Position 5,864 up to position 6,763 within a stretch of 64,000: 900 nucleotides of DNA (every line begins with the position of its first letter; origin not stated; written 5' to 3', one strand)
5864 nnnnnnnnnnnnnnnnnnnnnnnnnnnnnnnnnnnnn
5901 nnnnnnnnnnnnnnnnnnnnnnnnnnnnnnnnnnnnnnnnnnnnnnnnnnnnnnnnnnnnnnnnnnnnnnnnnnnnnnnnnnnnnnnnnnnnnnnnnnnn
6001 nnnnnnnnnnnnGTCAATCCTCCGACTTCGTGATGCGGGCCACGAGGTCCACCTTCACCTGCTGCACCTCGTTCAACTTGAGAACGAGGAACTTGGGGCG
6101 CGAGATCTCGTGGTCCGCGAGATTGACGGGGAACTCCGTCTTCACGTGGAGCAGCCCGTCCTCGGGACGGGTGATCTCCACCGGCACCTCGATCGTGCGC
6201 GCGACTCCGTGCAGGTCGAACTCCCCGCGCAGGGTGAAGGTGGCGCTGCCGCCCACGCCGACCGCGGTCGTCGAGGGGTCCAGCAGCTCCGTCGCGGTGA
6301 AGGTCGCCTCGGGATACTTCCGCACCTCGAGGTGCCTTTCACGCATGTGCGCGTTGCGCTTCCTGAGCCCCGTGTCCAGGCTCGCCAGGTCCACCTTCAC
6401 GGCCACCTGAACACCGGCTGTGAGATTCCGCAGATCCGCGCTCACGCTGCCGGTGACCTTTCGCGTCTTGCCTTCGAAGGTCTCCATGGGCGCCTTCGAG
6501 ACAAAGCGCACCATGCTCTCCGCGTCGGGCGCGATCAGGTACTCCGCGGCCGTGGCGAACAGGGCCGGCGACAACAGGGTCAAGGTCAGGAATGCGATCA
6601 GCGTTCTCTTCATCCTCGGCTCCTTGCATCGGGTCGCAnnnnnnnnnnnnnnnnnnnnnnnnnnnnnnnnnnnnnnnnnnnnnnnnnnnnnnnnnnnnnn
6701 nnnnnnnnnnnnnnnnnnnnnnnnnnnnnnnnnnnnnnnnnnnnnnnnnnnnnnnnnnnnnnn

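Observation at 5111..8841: Five-gene operon of unusual haem proteins: tandem di-P460-like lipoprotein, CXXCH-bearing outer-membrane barrel, YceI, PSCyt1 cytochrome lipoprotein, ICMT-like methyltransferase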

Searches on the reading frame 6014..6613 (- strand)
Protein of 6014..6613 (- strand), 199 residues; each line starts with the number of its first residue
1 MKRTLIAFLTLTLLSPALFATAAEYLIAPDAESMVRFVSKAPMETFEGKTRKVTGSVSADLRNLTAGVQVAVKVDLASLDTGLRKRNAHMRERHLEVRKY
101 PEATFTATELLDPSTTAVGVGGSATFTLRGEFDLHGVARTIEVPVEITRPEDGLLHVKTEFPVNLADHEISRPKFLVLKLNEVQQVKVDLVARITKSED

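Call 3: search_protein_families(library=pfam, proteins=[window:6014-6613:-], max_evalue=1)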
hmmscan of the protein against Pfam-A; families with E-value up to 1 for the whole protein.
window:6014-6613:- (199 aa): 2 families
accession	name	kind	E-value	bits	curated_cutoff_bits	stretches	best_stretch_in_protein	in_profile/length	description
PF04264.18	YceI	-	2.1e-23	83.8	23.7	1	31-190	6-148/150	YceI-like domain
PF24217.1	DUF7436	-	0.032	14.6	34.2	1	30-120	26-115/153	Family of unknown function (DUF7436)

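Call 4: search_protein_families(library=ncbifam, proteins=[window:6014-6613:-], max_evalue=1)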
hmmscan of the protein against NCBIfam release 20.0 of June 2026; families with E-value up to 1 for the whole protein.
window:6014-6613:- (199 aa): 1 family
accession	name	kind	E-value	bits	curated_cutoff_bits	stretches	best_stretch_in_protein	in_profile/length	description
NF002994.0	PRK03757.1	equivalog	1.2e-13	51.3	232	1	1-147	1-141/191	YceI family protein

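Call 82: search_solved_structures(query=window:6014-6613:-, max_evalue=0.001)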
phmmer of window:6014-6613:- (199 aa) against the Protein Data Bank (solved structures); distinct sequences matched with E-value up to 0.001: 7.
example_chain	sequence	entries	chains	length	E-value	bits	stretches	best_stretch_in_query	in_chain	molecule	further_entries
1y0g_A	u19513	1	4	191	1.7e-06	31.3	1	1-112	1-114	Protein yceI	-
2x32_A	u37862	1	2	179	4.7e-06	29.8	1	65-165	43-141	CELLULOSE-BINDING PROTEIN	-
2x34_A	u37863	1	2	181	4.9e-06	29.8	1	65-169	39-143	CELLULOSE-BINDING PROTEIN, X158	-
5ixh_A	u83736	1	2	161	1.2e-05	28.5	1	31-159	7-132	YceI-like domain protein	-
7bwl_A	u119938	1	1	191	2.2e-05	27.7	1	1-137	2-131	UPF0312 protein PA0423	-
3hpe_A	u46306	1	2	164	6.5e-05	26.1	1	52-179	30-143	Conserved hypothetical secreted protein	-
1wub_A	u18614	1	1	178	6.9e-05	26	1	44-150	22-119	conserved hypothetical protein TT1927b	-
